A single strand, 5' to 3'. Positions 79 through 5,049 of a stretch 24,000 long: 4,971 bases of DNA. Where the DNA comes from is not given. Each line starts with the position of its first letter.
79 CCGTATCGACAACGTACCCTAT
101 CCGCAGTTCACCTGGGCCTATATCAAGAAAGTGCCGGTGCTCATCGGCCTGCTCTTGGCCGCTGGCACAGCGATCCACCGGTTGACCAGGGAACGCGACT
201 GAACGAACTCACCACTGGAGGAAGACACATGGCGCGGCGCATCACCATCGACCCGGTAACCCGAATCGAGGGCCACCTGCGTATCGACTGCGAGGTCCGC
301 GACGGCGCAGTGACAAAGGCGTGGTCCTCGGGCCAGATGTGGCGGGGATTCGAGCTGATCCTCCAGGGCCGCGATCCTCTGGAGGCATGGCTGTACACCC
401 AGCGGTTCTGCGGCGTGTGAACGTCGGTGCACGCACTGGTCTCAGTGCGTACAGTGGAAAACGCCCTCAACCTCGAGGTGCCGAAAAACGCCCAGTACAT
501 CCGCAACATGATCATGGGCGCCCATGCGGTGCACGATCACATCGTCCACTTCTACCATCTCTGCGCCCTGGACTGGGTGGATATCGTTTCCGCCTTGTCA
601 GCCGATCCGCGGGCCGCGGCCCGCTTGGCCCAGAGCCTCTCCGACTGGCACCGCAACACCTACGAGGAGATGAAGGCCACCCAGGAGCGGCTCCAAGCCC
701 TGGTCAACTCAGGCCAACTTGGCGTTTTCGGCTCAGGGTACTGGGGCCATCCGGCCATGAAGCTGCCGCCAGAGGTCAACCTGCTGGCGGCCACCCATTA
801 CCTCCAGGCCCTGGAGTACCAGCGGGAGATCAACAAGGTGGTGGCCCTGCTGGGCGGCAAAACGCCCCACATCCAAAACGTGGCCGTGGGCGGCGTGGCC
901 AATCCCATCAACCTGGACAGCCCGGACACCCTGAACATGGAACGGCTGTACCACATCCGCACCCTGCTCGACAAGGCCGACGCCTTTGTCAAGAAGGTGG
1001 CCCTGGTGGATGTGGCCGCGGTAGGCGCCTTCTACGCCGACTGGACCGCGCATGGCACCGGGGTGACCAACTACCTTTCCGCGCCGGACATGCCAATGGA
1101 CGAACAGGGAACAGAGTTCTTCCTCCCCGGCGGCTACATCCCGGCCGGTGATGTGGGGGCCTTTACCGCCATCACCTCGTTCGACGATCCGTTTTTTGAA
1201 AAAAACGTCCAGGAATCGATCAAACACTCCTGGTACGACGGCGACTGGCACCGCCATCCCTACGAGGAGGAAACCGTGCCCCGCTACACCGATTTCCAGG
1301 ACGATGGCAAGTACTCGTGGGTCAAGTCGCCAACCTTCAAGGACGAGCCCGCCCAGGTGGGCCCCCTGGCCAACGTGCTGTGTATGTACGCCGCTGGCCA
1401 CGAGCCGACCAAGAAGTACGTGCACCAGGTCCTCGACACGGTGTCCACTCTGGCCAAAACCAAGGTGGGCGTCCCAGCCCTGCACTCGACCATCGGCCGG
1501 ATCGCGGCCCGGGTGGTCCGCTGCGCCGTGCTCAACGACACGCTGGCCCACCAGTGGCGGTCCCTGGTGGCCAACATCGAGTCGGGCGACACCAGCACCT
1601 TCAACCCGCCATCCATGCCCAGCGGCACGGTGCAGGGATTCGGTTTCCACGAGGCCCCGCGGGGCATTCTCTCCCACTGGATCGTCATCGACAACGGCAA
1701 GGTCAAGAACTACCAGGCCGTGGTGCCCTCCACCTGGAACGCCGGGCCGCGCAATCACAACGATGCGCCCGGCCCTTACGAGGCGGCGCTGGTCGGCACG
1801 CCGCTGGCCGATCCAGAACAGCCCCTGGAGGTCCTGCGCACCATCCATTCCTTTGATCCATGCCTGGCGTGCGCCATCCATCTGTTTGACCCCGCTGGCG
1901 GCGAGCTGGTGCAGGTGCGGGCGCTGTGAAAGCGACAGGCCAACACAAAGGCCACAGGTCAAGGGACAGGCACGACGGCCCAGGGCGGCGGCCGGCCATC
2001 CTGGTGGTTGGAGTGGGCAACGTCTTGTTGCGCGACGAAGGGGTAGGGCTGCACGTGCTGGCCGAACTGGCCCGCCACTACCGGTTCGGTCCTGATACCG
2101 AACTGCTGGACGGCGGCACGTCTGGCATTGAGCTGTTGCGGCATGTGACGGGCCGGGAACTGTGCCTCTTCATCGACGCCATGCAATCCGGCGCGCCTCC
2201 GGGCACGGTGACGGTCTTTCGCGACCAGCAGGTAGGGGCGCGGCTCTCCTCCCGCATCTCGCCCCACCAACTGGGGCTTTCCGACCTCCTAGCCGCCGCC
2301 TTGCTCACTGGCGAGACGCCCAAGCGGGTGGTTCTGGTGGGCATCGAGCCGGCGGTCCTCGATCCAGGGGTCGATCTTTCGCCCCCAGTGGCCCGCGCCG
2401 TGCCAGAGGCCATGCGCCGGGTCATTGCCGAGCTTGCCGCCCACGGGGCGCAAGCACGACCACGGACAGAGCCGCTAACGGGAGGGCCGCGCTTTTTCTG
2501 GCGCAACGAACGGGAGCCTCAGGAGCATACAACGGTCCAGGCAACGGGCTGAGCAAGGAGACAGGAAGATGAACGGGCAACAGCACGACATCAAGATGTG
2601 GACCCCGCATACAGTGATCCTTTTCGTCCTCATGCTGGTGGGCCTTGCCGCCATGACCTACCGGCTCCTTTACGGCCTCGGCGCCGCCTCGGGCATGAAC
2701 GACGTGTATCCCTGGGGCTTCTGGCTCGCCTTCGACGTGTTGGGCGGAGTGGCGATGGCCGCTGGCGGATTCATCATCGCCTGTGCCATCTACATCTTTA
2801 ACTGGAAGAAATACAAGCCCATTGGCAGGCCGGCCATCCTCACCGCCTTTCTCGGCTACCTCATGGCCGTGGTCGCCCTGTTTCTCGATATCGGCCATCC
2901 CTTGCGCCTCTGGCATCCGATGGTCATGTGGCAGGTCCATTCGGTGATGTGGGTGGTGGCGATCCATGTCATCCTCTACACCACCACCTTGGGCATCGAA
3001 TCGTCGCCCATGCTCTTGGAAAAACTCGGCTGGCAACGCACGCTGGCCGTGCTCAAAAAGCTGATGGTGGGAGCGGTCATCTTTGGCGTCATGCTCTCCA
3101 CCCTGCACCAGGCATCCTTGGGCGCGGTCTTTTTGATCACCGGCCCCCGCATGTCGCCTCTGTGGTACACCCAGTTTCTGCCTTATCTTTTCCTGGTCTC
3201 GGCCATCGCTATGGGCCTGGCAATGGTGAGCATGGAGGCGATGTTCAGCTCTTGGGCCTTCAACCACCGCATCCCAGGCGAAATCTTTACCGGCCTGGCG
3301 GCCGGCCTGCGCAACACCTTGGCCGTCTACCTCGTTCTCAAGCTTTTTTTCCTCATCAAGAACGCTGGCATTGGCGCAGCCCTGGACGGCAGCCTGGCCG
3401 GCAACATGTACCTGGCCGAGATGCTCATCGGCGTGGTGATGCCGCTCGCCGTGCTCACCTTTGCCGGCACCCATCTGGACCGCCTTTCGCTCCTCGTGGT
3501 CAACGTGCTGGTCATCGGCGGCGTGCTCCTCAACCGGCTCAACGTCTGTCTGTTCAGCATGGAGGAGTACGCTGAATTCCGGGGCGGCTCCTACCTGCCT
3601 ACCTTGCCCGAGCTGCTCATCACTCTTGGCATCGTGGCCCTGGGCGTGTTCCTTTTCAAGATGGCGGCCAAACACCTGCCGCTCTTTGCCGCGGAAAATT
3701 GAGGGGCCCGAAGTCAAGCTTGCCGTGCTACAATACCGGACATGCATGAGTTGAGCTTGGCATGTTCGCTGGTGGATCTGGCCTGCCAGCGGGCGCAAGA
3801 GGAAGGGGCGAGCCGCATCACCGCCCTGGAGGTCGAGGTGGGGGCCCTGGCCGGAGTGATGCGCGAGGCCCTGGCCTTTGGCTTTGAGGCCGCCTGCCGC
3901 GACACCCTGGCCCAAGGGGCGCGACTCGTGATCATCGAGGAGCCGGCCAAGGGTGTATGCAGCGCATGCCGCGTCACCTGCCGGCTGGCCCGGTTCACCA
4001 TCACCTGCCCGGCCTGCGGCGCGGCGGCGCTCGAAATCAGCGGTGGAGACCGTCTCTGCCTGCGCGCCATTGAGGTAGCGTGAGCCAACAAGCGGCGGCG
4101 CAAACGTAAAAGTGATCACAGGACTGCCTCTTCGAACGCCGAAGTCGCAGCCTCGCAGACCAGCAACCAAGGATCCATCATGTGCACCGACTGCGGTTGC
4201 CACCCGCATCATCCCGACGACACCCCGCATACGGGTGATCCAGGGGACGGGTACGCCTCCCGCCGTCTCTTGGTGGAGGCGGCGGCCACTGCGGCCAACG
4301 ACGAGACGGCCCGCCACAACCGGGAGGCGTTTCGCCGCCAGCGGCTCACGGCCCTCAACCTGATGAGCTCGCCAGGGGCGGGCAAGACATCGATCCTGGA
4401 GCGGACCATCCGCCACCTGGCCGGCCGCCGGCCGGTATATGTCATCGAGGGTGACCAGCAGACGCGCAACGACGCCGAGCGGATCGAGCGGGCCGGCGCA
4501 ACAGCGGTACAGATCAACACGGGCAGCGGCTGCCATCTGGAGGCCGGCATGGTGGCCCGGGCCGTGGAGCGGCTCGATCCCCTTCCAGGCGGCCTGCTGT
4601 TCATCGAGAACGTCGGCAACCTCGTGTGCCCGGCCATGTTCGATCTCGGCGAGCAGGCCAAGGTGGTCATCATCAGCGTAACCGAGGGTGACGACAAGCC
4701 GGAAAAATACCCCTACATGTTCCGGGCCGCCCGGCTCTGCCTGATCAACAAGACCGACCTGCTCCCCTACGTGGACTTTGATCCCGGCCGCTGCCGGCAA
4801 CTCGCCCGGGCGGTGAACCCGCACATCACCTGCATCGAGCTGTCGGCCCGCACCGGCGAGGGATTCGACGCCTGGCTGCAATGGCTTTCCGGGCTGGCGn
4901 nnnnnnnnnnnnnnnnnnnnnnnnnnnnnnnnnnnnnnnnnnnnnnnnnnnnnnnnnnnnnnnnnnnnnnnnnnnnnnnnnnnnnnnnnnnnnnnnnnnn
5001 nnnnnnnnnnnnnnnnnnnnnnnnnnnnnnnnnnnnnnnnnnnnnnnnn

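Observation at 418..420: In-frame TGA replaces the second cysteine of the RxCGxC nickel-binding motif in a HybC-type [NiFe]-hydrogenase large subunit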

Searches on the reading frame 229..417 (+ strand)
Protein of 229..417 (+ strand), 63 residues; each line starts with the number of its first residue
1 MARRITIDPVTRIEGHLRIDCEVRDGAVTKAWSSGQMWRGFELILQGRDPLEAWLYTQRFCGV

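Call 8: search_protein_families(library=pfam, proteins=[window:229-417:+])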
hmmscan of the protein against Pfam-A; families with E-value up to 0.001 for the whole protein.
window:229-417:+ (63 aa): 1 family
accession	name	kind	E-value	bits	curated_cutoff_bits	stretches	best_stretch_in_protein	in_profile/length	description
PF00374.24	NiFeSe_Hases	-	1.4e-07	31.3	25.8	1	39-63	1-25/508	Nickel-dependent hydrogenase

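Call 68: list_cluster_members(proteins=[P0001, window:229-417:+, P0036])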
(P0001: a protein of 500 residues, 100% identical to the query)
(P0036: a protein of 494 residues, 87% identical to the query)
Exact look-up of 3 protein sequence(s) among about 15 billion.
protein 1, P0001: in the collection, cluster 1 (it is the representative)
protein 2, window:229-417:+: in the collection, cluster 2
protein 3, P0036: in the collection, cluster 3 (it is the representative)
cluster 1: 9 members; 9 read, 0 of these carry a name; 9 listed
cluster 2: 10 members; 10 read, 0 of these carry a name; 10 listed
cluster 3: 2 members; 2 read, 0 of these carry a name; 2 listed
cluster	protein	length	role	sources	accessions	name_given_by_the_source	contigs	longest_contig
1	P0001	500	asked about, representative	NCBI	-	-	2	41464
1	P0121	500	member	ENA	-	-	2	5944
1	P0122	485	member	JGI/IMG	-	-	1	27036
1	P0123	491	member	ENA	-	-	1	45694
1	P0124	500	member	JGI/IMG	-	-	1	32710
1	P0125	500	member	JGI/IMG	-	-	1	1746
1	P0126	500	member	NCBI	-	-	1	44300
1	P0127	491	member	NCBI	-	-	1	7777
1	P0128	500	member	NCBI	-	-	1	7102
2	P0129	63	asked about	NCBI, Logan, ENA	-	-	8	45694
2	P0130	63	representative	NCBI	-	-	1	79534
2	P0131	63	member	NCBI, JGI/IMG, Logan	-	-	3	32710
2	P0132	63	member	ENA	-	-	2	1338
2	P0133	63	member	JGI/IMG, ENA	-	-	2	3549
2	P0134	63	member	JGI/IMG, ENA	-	-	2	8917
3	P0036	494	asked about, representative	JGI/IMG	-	-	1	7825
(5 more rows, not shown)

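Call 69: find_encoding_contigs(protein=window:229-417:+, flank=10000, max_places=8)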
Protein window:229-417:+ (63 aa): 14 contigs read that carry it; 8 places shown.
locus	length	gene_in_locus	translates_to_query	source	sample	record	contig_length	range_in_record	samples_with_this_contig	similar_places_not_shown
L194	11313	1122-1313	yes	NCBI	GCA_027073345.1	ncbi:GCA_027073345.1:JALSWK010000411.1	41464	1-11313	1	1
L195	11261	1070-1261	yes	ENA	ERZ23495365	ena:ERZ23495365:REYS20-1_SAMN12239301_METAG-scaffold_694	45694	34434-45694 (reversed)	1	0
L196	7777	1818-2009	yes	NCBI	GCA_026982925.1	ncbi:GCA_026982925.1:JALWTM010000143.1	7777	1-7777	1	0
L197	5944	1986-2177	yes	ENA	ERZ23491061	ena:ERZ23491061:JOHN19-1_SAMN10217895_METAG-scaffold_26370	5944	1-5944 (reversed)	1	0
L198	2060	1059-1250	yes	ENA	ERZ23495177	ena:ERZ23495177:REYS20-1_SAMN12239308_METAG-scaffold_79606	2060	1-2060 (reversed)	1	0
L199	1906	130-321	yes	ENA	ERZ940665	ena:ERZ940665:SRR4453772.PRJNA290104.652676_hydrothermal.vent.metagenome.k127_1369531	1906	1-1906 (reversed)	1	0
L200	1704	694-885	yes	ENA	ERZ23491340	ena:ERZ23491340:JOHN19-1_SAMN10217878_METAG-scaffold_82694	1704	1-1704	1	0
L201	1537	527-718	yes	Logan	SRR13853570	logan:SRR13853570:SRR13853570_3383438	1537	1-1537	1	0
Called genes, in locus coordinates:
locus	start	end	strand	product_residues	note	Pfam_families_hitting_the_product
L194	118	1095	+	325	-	PF13187:Fer4_9 (faint), PF13237:Fer4_10 (faint), PF12838:Fer4_7, PF13247:Fer4_11, PF00037:Fer4, PF12797:Fer4_2 (weak), PF12837:Fer4_6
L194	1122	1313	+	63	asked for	PF27537:HoxH, PF00374:NiFeSe_Hases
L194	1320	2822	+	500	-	PF00374:NiFeSe_Hases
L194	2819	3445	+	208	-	PF01750:HycI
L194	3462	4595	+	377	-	PF03916:NrfD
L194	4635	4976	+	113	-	PF01155:HypA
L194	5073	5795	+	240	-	PF02492:cobW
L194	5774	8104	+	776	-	PF00708:Acylphosphatase, PF07503:zf-HYPF, PF01300:Sua5_yciO_yrdC, PF17788:HypF_C, PF22521:HypF_C_2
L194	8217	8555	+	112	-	PF01455:HupF_HypC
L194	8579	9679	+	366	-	PF01924:HypD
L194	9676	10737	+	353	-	PF00586:AIRS, PF02769:AIRS_C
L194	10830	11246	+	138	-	PF03061:4HBT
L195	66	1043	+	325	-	PF13187:Fer4_9 (faint), PF13237:Fer4_10 (faint), PF12838:Fer4_7, PF13247:Fer4_11, PF00037:Fer4, PF12797:Fer4_2 (weak), PF12837:Fer4_6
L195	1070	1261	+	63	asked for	PF27537:HoxH, PF00374:NiFeSe_Hases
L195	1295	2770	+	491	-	PF00374:NiFeSe_Hases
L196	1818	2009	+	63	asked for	PF27537:HoxH, PF00374:NiFeSe_Hases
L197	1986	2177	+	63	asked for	PF27537:HoxH, PF00374:NiFeSe_Hases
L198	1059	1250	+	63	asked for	PF27537:HoxH, PF00374:NiFeSe_Hases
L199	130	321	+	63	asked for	PF27537:HoxH, PF00374:NiFeSe_Hases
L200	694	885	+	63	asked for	PF27537:HoxH, PF00374:NiFeSe_Hases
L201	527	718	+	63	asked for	PF27537:HoxH, PF00374:NiFeSe_Hases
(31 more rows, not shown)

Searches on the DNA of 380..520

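Call 49: search_rna_families(source=window, start=380, end=520, threshold=evalue, max_evalue=10)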
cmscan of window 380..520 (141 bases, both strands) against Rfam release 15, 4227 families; matches with E-value up to 10: 2.
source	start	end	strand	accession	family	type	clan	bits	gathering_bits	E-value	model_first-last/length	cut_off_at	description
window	465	498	-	RF02272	Vax2os1_3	Gene; lncRNA;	-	8.2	50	6.5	166-199/199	no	Vax2os1 conserved region 3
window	380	439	-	RF02267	Vax2os1_2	Gene; lncRNA;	-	1.7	55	8.7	109-174/466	3'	Vax2os1 conserved region 2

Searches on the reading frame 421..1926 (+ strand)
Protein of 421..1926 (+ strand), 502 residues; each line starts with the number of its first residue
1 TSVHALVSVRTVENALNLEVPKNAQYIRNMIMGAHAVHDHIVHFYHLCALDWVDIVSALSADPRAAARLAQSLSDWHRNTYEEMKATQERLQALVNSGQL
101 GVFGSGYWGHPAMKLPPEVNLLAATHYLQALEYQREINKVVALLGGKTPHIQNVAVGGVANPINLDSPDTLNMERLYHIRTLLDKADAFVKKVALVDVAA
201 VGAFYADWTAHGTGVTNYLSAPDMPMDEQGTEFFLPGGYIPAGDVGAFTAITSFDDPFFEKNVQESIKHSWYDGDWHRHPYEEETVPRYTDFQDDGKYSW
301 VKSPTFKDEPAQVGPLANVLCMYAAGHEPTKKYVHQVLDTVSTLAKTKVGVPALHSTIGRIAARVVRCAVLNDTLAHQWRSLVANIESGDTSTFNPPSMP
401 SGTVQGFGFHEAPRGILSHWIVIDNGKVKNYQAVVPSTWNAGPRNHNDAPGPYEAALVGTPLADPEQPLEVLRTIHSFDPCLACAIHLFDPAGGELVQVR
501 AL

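Call 8: search_protein_families(library=pfam, proteins=[window:421-1926:+])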
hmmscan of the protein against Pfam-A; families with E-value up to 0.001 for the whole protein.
window:421-1926:+ (502 aa): 1 family
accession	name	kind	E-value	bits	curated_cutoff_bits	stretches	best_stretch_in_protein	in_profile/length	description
PF00374.24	NiFeSe_Hases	-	1.2e-197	658.3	25.8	1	1-487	27-508/508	Nickel-dependent hydrogenase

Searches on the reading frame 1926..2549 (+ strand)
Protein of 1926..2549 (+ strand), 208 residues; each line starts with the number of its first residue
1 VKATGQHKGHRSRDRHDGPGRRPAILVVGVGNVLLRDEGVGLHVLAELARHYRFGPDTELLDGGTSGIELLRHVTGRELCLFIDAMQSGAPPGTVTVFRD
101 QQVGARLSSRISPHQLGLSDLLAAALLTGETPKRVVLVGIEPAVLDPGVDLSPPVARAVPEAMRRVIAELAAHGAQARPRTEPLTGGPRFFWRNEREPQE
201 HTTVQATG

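Call 8: search_protein_families(library=pfam, proteins=[window:1926-2549:+])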
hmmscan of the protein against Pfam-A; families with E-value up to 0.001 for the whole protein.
window:1926-2549:+ (208 aa): 1 family
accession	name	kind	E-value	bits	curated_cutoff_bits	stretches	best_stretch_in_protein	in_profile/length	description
PF01750.23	HycI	-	4.3e-27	95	23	1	43-168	2-129/130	Hydrogenase maturation protease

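Call 50: search_protein_families(library=ncbifam, proteins=[window:1926-2549:+])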
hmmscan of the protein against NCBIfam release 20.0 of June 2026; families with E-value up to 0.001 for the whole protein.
window:1926-2549:+ (208 aa): 7 families
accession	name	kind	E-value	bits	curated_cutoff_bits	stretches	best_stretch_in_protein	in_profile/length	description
NF007777.0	PRK10466.1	equivalog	1.3e-47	161.6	190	1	25-181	3-160/164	HyaD/HybD family hydrogenase maturation endopeptidase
TIGR00072.1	hydrog_prot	superfamily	1.3e-42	145.2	47.45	1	26-170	1-145/145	hydrogenase maturation protease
TIGR00140.1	hupD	subfamily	6.3e-42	143.1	151.8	1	25-174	1-151/151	HyaD/HybD family hydrogenase maturation endopeptidase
NF007616.0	PRK10264.1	equivalog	7.3e-26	91.1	261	1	25-179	6-162/195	hydrogenase 1 maturation protease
NF045519.1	NiFeSe_H2_mat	exception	3.3e-21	75.7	190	1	25-166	3-143/152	NiFeSe hydrogenase maturation protease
TIGR00130.1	frhD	equivalog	9.6e-13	48.5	134.95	1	25-170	5-151/153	coenzyme F420-reducing hydrogenase, FrhD protein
TIGR00142.1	hycI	equivalog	4.7e-11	42.7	119.1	1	26-168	2-140/146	hydrogenase maturation peptidase HycI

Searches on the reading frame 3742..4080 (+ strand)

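Call 8: search_protein_families(library=pfam, proteins=[window:3742-4080:+])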
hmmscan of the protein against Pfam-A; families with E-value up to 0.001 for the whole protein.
window:3742-4080:+ (113 aa): 1 family
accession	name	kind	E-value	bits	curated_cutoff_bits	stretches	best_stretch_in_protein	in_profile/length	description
PF01155.25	HypA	-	6.1e-28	97.5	28.9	1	1-112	1-112/112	Hydrogenase/urease nickel incorporation, metallochaperone, hypA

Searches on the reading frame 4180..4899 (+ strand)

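Call 8: search_protein_families(library=pfam, proteins=[window:4180-4899:+])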
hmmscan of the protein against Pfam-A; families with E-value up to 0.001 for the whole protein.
window:4180-4899:+ (240 aa): 1 family
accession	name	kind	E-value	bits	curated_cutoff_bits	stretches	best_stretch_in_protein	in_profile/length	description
PF02492.25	cobW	-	1.6e-20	73.9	20.7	1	60-218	4-178/180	CobW/HypB/UreG, nucleotide-binding domain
